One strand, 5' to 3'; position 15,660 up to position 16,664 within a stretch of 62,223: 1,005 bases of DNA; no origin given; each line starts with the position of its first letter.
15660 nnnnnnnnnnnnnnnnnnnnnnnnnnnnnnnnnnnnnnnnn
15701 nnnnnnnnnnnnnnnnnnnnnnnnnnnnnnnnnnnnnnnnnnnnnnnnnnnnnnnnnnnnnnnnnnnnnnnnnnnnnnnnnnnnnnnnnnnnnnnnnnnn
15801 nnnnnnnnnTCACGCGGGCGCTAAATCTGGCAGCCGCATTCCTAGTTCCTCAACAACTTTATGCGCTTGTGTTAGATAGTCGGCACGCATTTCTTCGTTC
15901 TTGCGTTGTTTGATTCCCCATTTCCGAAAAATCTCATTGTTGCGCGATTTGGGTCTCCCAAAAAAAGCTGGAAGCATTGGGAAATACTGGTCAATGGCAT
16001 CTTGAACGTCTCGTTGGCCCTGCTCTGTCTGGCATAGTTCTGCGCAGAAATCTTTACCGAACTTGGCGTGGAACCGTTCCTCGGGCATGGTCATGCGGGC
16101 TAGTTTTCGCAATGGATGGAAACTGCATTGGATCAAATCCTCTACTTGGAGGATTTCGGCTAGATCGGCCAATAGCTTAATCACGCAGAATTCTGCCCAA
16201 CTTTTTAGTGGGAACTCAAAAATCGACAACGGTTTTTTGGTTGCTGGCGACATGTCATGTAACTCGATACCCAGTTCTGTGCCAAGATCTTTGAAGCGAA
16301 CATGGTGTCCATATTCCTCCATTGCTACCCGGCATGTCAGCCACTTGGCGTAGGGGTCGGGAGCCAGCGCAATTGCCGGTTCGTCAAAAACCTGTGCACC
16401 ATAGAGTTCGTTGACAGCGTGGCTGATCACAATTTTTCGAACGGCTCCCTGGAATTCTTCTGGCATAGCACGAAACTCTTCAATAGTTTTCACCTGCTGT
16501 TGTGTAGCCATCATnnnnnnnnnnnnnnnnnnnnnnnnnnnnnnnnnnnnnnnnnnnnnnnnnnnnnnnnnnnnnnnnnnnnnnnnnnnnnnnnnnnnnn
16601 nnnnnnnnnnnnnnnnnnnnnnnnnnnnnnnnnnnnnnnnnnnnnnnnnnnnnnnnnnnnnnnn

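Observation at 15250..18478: Minimal PaaA/BoxB-like di-iron oxygenase operon without the usual partner subunits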

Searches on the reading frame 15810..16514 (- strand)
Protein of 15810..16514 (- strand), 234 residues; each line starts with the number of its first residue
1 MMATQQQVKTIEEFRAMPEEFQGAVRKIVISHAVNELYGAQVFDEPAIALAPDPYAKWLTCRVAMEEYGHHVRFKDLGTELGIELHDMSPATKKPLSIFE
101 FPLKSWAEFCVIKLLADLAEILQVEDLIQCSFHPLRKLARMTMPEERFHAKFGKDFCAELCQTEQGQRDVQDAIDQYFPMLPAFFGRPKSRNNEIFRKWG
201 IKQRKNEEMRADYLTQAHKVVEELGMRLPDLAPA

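Call 3: search_protein_families(library=pfam, proteins=[window:15810-16514:-], max_evalue=0.01)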
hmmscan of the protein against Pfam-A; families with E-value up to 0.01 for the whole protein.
window:15810-16514:- (234 aa): 1 family
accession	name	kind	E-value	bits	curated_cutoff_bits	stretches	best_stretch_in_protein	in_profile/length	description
PF05138.18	PaaA_PaaC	-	1.5e-27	96.9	28.5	1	11-230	4-227/263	Phenylacetic acid catabolic protein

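Call 4: search_protein_families(library=ncbifam, proteins=[window:15810-16514:-], max_evalue=0.01)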
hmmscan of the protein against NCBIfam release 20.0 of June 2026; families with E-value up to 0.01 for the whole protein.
window:15810-16514:- (234 aa): 2 families
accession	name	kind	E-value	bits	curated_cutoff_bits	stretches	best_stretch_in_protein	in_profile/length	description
TIGR02156.2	PA_CoA_Oxy1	equivalog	3.2e-28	98.7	280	1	7-230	7-236/289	1,2-phenylacetyl-CoA epoxidase subunit PaaA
TIGR02158.1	PA_CoA_Oxy3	equivalog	1.2e-08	35.1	133.35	1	89-230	62-201/237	1,2-phenylacetyl-CoA epoxidase subunit PaaC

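Call 9: find_homologous_proteins(query=window:15810-16514:-, max_evalue=0.00001)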
Query window:15810-16514:- (234 aa): 2063 proteins with E <= 0.00001 among 2298 candidates; the best 120 are listed.
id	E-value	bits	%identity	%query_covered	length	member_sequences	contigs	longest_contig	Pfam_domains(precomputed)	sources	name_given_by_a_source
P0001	5.8e-155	532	99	100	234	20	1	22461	PF05138.19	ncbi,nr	ncbi:MAG TPA: phenylacetic acid catabolic family protein [Alphaproteobacteria bacterium]|nr:phenylac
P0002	3.4e-144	496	92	100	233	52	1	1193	PF05138.19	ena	-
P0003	2.4e-133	461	85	99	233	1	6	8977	PF05138.19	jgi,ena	-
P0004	1.1e-132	459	85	99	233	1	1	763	PF05138.19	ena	-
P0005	3.9e-132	457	84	99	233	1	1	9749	PF05138.19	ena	-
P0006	4.9e-132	456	85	99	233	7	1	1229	PF05138.19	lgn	-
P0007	5.7e-132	456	85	99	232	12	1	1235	PF05138.19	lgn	-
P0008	4.8e-131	453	84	99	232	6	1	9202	PF05138.19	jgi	-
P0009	8.6e-131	452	86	96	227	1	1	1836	PF05138.19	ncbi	ncbi:uncharacterized protein METZ01_LOCUS187306, partial [marine metagenome]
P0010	6.3e-130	450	84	99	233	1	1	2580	PF05138.19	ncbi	-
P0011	7.0e-129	446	84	98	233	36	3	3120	PF05138.19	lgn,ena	-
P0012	4.4e-127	440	83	98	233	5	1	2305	PF05138.19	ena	-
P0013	3.0e-118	411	77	98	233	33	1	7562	PF05138.19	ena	-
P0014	6.6e-118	410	78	99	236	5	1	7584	PF05138.19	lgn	-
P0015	5.0e-117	407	77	97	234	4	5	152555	PF05138.19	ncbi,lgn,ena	-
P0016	1.6e-116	406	76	100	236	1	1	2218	PF05138.19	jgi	jgi:ring-1,2-phenylacetyl-CoA epoxidase subunit PaaA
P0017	8.1e-116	403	76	100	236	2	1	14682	PF05138.19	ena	-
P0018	1.2e-115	403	76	98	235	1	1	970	PF05138.19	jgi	jgi:ring-1,2-phenylacetyl-CoA epoxidase subunit PaaA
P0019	1.3e-114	399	74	100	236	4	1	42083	PF05138.19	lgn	-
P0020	1.7e-114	399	74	99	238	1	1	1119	PF05138.19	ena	-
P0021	1.8e-114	399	75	99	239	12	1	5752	PF05138.19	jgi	jgi:ring-1,2-phenylacetyl-CoA epoxidase subunit PaaA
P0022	3.6e-114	398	75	99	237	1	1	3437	PF05138.19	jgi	jgi:ring-1,2-phenylacetyl-CoA epoxidase subunit PaaA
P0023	3.6e-114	398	77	95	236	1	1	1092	PF05138.19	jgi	-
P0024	3.8e-114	398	74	99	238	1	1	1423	PF05138.19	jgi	jgi:ring-1,2-phenylacetyl-CoA epoxidase subunit PaaA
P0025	4.1e-114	398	74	98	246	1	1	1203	PF05138.19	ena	-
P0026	4.2e-114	398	75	97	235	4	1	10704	PF05138.19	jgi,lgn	-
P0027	4.3e-114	398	74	97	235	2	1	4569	PF05138.19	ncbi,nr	ncbi:MAG: phenylacetate-CoA oxygenase subunit PaaI [Alphaproteobacteria bacterium]|nr:phenylacetate-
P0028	5.3e-114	398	74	99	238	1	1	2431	PF05138.19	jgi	jgi:ring-1,2-phenylacetyl-CoA epoxidase subunit PaaA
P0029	5.5e-114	397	74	98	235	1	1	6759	PF05138.19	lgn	-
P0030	7.0e-114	397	73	100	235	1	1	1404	PF05138.19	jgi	jgi:ring-1,2-phenylacetyl-CoA epoxidase subunit PaaA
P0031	7.1e-114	397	75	99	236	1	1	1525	PF05138.19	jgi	jgi:ring-1,2-phenylacetyl-CoA epoxidase subunit PaaA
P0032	7.1e-114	397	75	99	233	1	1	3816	PF05138.19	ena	-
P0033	1.1e-113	396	73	98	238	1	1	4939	PF05138.19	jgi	-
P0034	1.6e-113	396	75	96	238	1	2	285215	PF05138.19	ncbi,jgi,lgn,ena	-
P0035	1.6e-113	396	73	98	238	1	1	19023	PF05138.19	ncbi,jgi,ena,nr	ncbi:MAG TPA: Phenylacetic acid catabolic protein [Stellaceae bacterium]|nr:Phenylacetic acid catabo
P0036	1.9e-113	396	75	99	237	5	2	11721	PF05138.19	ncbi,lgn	-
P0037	2.0e-113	396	72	99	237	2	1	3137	PF05138.19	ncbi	-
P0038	2.1e-113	396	74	100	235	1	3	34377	PF05138.19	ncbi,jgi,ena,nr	ncbi:MAG TPA: Phenylacetic acid catabolic protein [Stellaceae bacterium]|nr:Phenylacetic acid catabo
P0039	2.4e-113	395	75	96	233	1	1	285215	PF05138.19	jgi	jgi:ring-1,2-phenylacetyl-CoA epoxidase subunit PaaA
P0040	2.5e-113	395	73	99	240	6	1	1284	PF05138.19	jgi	-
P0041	3.1e-113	395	74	100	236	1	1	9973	PF05138.19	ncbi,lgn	-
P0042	3.8e-113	395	75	99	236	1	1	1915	PF05138.19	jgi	jgi:ring-1,2-phenylacetyl-CoA epoxidase subunit PaaA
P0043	4.1e-113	395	71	100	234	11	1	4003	PF05138.19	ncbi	-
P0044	4.7e-113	394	72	100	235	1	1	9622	PF05138.19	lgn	-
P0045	5.2e-113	394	75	97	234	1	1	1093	PF05138.19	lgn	-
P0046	6.5e-113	394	74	97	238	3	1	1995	PF05138.19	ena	-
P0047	8.0e-113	394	76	97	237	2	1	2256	PF05138.19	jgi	jgi:ring-1,2-phenylacetyl-CoA epoxidase subunit PaaA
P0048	8.7e-113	394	77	97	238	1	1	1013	PF05138.19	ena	-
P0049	9.4e-113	393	74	97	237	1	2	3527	PF05138.19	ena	-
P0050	1.0e-112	393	76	95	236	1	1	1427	PF05138.19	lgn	-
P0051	2.0e-112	392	73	98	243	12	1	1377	PF05138.19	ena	-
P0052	2.3e-112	392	75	97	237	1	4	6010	PF05138.19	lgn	-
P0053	2.6e-112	392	74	97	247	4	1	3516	PF05138.19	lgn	-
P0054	3.3e-112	392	74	98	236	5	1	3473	PF05138.19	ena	-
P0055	5.1e-112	391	73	99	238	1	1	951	PF05138.19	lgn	-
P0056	5.2e-112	391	73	100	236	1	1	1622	PF05138.19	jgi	jgi:ring-1,2-phenylacetyl-CoA epoxidase subunit PaaA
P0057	5.3e-112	391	74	97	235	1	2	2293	PF05138.19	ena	-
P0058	5.6e-112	391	74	97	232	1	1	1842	PF05138.19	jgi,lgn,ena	-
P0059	6.2e-112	391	74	97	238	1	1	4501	PF05138.19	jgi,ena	jgi:ring-1,2-phenylacetyl-CoA epoxidase subunit PaaA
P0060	7.6e-112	390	73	99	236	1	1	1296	PF05138.19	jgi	jgi:ring-1,2-phenylacetyl-CoA epoxidase subunit PaaA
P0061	7.8e-112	390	74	99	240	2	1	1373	PF05138.19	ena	-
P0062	1.0e-111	390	73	100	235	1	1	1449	PF05138.19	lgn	-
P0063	1.1e-111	390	73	97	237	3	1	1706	PF05138.19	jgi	jgi:ring-1,2-phenylacetyl-CoA epoxidase subunit PaaA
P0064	1.2e-111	390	73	98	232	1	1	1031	PF05138.19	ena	-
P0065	1.3e-111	390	74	97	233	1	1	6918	PF05138.19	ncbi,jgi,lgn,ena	jgi:ring-1,2-phenylacetyl-CoA epoxidase subunit PaaA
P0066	1.3e-111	390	72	99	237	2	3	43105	PF05138.19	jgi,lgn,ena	-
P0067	1.7e-111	389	73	98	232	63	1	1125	PF05138.19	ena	-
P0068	1.8e-111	389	74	97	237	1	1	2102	PF05138.19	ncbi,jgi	-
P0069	1.8e-111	389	74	97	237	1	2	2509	PF05138.19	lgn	-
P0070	1.9e-111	389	75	97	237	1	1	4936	PF05138.19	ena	-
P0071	2.0e-111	389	74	97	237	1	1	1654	PF05138.19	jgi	-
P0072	2.2e-111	389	73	100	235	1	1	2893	PF05138.19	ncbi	-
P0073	2.5e-111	389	73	99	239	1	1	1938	PF05138.19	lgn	-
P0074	2.6e-111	389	72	100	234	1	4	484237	PF05138.19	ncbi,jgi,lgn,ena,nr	ncbi:MAG TPA: Phenylacetic acid catabolic protein [Alphaproteobacteria bacterium]|nr:Phenylacetic ac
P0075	2.7e-111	389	73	96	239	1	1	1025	PF05138.19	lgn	-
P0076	2.9e-111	389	73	96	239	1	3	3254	PF05138.19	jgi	jgi:ring-1,2-phenylacetyl-CoA epoxidase subunit PaaA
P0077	3.0e-111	388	72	100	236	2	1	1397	PF05138.19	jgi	jgi:ring-1,2-phenylacetyl-CoA epoxidase subunit PaaA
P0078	3.1e-111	388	73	96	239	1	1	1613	PF05138.19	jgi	jgi:ring-1,2-phenylacetyl-CoA epoxidase subunit PaaA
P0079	3.2e-111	388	74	96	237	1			PF05138.19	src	-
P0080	3.3e-111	388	73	97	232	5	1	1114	PF05138.19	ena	-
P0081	3.4e-111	388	71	99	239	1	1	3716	PF05138.19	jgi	jgi:ring-1,2-phenylacetyl-CoA epoxidase subunit PaaA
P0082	3.6e-111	388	73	97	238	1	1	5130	PF05138.19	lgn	-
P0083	3.6e-111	388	74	97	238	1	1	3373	PF05138.19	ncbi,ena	-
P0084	3.6e-111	388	74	99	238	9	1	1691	PF05138.19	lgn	-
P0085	3.7e-111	388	74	97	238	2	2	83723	PF05138.19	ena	-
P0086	3.8e-111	388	72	98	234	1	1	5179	PF05138.19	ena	-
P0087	4.3e-111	388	74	97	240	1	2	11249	PF05138.19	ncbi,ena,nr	ncbi:MAG TPA: Phenylacetic acid catabolic protein [Stellaceae bacterium]|nr:Phenylacetic acid catabo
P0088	4.3e-111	388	74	96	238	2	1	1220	PF05138.19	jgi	jgi:ring-1,2-phenylacetyl-CoA epoxidase subunit PaaA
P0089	4.4e-111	388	73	98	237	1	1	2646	PF05138.19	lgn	-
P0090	4.6e-111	388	74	96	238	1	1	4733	PF05138.19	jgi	jgi:ring-1,2-phenylacetyl-CoA epoxidase subunit PaaA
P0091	4.9e-111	388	75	95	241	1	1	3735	PF05138.19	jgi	jgi:ring-1,2-phenylacetyl-CoA epoxidase subunit PaaA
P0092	5.0e-111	388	74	97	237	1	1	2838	PF05138.19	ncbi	-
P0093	5.3e-111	388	74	98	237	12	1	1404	PF05138.19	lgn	-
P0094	5.4e-111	388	72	97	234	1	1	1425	PF05138.19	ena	-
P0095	6.0e-111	388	72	99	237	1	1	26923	PF05138.19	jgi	jgi:ring-1,2-phenylacetyl-CoA epoxidase subunit PaaA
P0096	6.1e-111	387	74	97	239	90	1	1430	PF05138.19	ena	-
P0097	1.0e-110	387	72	97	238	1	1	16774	PF05138.19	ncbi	ncbi:MAG: Phenylacetic acid catabolic protein [Pseudomonadota bacterium]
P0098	1.0e-110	387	72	99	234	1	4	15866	PF05138.19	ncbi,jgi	jgi:ring-1,2-phenylacetyl-CoA epoxidase subunit PaaA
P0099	1.0e-110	387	72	98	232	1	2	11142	PF05138.19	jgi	jgi:ring-1,2-phenylacetyl-CoA epoxidase subunit PaaA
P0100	1.1e-110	387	72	99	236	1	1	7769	PF05138.19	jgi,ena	-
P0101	1.1e-110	387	74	97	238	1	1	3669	PF05138.19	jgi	-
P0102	1.2e-110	387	75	97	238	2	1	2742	PF05138.19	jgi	-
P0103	1.2e-110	387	72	98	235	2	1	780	PF05138.19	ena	-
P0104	1.3e-110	386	74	96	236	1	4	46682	PF05138.19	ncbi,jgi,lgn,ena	-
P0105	1.3e-110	386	74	97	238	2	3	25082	PF05138.19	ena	-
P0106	1.3e-110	386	74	97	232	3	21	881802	PF05138.19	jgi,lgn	jgi:ring-1,2-phenylacetyl-CoA epoxidase subunit PaaA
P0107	1.4e-110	386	74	97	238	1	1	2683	PF05138.19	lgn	-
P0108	1.4e-110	386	70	99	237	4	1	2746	PF05138.19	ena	-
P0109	1.5e-110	386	74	97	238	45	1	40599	PF05138.19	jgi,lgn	-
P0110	1.5e-110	386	74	96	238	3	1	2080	PF05138.19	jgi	jgi:ring-1,2-phenylacetyl-CoA epoxidase subunit PaaA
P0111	1.6e-110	386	74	97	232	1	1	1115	PF05138.19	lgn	-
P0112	1.6e-110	386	74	97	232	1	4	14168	PF05138.19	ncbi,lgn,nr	ncbi:MAG: phenylacetate-CoA oxygenase subunit PaaI [Rhodospirillales bacterium]|nr:phenylacetate-CoA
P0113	1.6e-110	386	73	98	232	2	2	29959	PF05138.19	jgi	jgi:ring-1,2-phenylacetyl-CoA epoxidase subunit PaaA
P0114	1.6e-110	386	73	100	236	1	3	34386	PF05138.19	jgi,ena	jgi:ring-1,2-phenylacetyl-CoA epoxidase subunit PaaA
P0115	1.7e-110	386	72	97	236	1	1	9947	PF05138.19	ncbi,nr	ncbi:MAG: phenylacetate-CoA oxygenase subunit PaaI [Alphaproteobacteria bacterium]|nr:phenylacetate-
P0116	1.8e-110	386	73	96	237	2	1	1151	PF05138.19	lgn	-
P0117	1.8e-110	386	72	100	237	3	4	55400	PF05138.19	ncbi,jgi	jgi:ring-1,2-phenylacetyl-CoA epoxidase subunit PaaA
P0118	1.8e-110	386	73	97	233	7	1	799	PF05138.19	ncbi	-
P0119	1.9e-110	386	74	97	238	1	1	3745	PF05138.19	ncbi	-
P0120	1.9e-110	386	72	97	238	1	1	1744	PF05138.19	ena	-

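Call 11: find_related_loci(query=window:15810-16514:-, collection=genome_contigs, flank=10000)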
Query window:15810-16514:- (234 aa) in genome_contigs; peptide patterns used: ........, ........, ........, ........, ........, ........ (x = any residue, [..] = any of these).
474 stretches matched a pattern; 446 encode a relative of the query (tblastn E <= 1e-3); the best 80 are kept; 80 distinct loci.
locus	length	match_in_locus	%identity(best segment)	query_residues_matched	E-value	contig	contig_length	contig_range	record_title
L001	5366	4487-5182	83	1-232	3e-135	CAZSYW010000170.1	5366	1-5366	MAG TPA_asm: uncultured Rhodospirillaceae bacterium isolate SRP077602_co4_31 genome assembly, contig: NODE_31179_length_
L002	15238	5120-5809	81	2-231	6e-127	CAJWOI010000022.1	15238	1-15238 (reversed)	MAG TPA_asm: uncultured Alphaproteobacteria bacterium isolate ERR599062_bin.76_MetaBAT_v2.12.1_MAG genome assembly, cont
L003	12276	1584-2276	77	1-231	1e-123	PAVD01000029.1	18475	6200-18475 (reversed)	MAG: Rhodospirillaceae bacterium isolate SAT1449 54546, whole genome shotgun sequence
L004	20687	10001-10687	77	1-229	7e-123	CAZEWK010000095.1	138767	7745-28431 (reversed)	MAG TPA_asm: uncultured Rhodospirillaceae bacterium isolate SRP092796_co2_683 genome assembly, contig: k141_3329981, who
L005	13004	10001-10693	76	1-231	6e-123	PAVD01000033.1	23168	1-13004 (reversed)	MAG: Rhodospirillaceae bacterium isolate SAT1449 55290, whole genome shotgun sequence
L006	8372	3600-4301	74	2-234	3e-119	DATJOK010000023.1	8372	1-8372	MAG TPA_asm: Stellaceae bacterium isolate SMAG_U14885 k141_10818, whole genome shotgun sequence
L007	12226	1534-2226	73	4-233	1e-118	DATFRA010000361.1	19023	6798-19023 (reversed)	MAG TPA_asm: Stellaceae bacterium isolate SMAG_U9345 k141_3464487, whole genome shotgun sequence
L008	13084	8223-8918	74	3-233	2e-118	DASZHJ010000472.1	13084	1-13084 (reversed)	MAG TPA_asm: Stellaceae bacterium isolate SMAG_U6572 k141_1385034, whole genome shotgun sequence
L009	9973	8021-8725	74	2-234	2e-118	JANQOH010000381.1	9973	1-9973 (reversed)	MAG: Alphaproteobacteria bacterium isolate IP29b_bin.128 k99_204764, whole genome shotgun sequence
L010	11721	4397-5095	75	3-234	2e-118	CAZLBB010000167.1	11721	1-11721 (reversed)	MAG TPA_asm: uncultured Rhodospirillaceae bacterium isolate binchicken_co130_47 genome assembly, contig: NODE_4293_lengt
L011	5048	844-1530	75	4-231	1e-118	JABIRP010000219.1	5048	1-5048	MAG: Rhodospirillaceae bacterium isolate SI072_bin168 k141_1742873, whole genome shotgun sequence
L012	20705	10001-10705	71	1-234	4e-118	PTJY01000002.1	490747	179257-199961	MAG: Alphaproteobacteria bacterium MarineAlpha12_Bin1 CFH42_2, whole genome shotgun sequence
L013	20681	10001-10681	75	8-233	3e-117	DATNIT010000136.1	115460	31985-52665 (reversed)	MAG TPA_asm: Stellaceae bacterium isolate SMAG_U11380 k141_615118, whole genome shotgun sequence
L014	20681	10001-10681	74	2-228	9e-117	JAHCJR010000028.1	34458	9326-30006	MAG: Alphaproteobacteria bacterium isolate TGS_PRO5 PRO5_28, whole genome shotgun sequence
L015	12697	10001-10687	74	7-234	1e-116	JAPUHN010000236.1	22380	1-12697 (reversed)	MAG: Alphaproteobacteria bacterium isolate KW1-S08_12 KW1-S08_12_cg236, whole genome shotgun sequence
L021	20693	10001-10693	73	1-231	4e-116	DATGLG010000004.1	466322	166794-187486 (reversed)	MAG TPA_asm: Alphaproteobacteria bacterium isolate SMAG_U9880 k141_85810, whole genome shotgun sequence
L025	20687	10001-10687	74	7-234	8e-116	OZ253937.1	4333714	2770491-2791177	MAG: Alphaproteobacteria bacterium isolate 26bd64c0-0f2d-4e52-a063-61ff611ccdf2 genome assembly, chromosome: 1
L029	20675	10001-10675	71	7-231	2e-115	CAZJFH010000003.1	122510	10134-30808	MAG TPA_asm: uncultured Rhodospirillaceae bacterium isolate SRP093185_co1_73 genome assembly, contig: NODE_26_length_122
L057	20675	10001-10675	71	7-231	7e-113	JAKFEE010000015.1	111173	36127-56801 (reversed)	MAG: Rhodospirillaceae bacterium isolate LC065 contig-124_84, whole genome shotgun sequence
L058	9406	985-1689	70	1-234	9e-113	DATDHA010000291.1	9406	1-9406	MAG TPA_asm: Alphaproteobacteria bacterium isolate SMAG_U266 k141_279136, whole genome shotgun sequence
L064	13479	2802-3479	72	7-231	2e-112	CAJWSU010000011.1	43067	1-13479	MAG TPA_asm: uncultured Pelagibacterales bacterium isolate ERR598965_bin.133_MetaBAT_v2.12.1_MAG genome assembly, contig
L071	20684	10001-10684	71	8-234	4e-112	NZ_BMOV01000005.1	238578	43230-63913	Iodidimonas muriae strain JCM 17843 sequence05, whole genome shotgun sequence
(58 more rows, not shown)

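Call 16: search_protein_families(library=pfam, proteins=[L071:11805-12404:+, L071:13134-14531:+, L071:14535-15173:+, L071:6353-7543:-, L071:4069-5694:-, L071:5691-6089:-, L071:2344-4095:+, L071:1499-2269:+, L071:15253-15780:-, L071:724-1272:-], max_evalue=0.001)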
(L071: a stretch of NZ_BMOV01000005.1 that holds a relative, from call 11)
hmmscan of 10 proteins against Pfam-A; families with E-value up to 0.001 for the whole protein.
L071:11805-12404:+ (199 aa): 0 families

L071:13134-14531:+ (465 aa): 4 families
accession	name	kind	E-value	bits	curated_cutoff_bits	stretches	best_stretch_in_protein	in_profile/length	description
PF13607.11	Succ_CoA_lig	-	1.8e-39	135.1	27.4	1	162-296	2-136/138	Succinyl-CoA ligase like flavodoxin domain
PF13380.12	CoA_binding_2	-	4e-25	89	22.8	1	17-143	1-115/116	CoA binding domain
PF02629.25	CoA_binding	-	2.8e-07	31.7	22.3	1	17-104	4-94/97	CoA binding domain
PF19045.5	Ligase_CoA_2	-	9e-06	26.3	23.7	1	310-429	2-125/162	Ligase-CoA domain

L071:14535-15173:+ (212 aa): 6 families
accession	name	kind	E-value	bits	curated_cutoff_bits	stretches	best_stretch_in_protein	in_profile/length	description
PF13417.12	GST_N_3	-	5.3e-18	65.6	22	1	3-80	1-74/75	Glutathione S-transferase, N-terminal domain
PF13409.12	GST_N_2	-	9.6e-18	65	25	1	9-76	2-70/70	Glutathione S-transferase, N-terminal domain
PF02798.26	GST_N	-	3e-16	60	20.9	1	1-75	3-76/76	Glutathione S-transferase, N-terminal domain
PF13410.11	GST_C_2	-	1.6e-05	25.3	24.9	1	129-187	2-63/69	Glutathione S-transferase, C-terminal domain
PF00043.30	GST_C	-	0.00039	21.1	20.7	1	139-187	32-82/93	Glutathione S-transferase, C-terminal domain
PF14497.11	GST_C_3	-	0.00099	19.7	21.6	0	129-193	25-90/104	Glutathione S-transferase, C-terminal domain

L071:6353-7543:- (396 aa): 1 family
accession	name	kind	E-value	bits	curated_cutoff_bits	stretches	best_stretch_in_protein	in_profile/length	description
PF02566.24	OsmC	-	5.2e-12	46.5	27.5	1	287-389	1-98/100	OsmC-like protein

L071:4069-5694:- (541 aa): 2 families
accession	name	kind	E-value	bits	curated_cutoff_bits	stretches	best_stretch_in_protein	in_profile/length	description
PF00501.34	AMP-binding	-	5.6e-70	236.5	29.9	1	47-392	3-378/384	AMP-binding enzyme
PF13193.12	AMP-binding_C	-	1.1e-21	77.9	24.5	1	446-526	1-76/76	AMP-binding enzyme C-terminal domain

L071:5691-6089:- (132 aa): 0 families

L071:2344-4095:+ (583 aa): 3 families
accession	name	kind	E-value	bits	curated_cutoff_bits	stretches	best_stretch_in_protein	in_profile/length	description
PF02775.26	TPP_enzyme_C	-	1.3e-23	83.9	21.9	1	424-579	2-151/151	Thiamine pyrophosphate enzyme, C-terminal TPP binding domain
PF02776.23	TPP_enzyme_N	-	2.2e-19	69.8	26.8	1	22-152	2-119/119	Thiamine pyrophosphate enzyme, N-terminal TPP binding domain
PF00205.28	TPP_enzyme_M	-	2.9e-08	34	30.4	1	225-351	1-134/137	Thiamine pyrophosphate enzyme, central domain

L071:1499-2269:+ (256 aa): 1 family
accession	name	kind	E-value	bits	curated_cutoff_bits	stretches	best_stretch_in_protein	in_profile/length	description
PF02265.22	S1-P1_nuclease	-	2.5e-58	198.4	29.5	1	20-256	1-258/258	S1/P1 Nuclease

L071:15253-15780:- (175 aa): 5 families
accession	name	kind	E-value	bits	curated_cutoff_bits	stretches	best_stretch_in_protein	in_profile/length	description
PF01047.28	MarR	-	8.7e-12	45.2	24.6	1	55-108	4-57/59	MarR family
PF12802.13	MarR_2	-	1.1e-11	45.1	27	1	52-109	3-61/61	MarR family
PF13463.12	HTH_27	-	1.9e-08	34.9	22.2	1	55-118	4-68/68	Winged helix DNA-binding domain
PF22381.2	Staph_reg_Sar_Rot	-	2.1e-06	28.2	27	1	47-125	7-85/85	Transcriptional regulator SarA/Rot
PF01978.25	TrmB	-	4.3e-05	23.7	25.6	1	47-100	2-54/68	Sugar-specific transcriptional regulator TrmB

L071:724-1272:- (182 aa): 1 family
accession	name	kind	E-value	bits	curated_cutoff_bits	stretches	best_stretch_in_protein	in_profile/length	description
PF00929.31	RNase_T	-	1.6e-16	61.7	24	1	4-154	1-163/164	Exonuclease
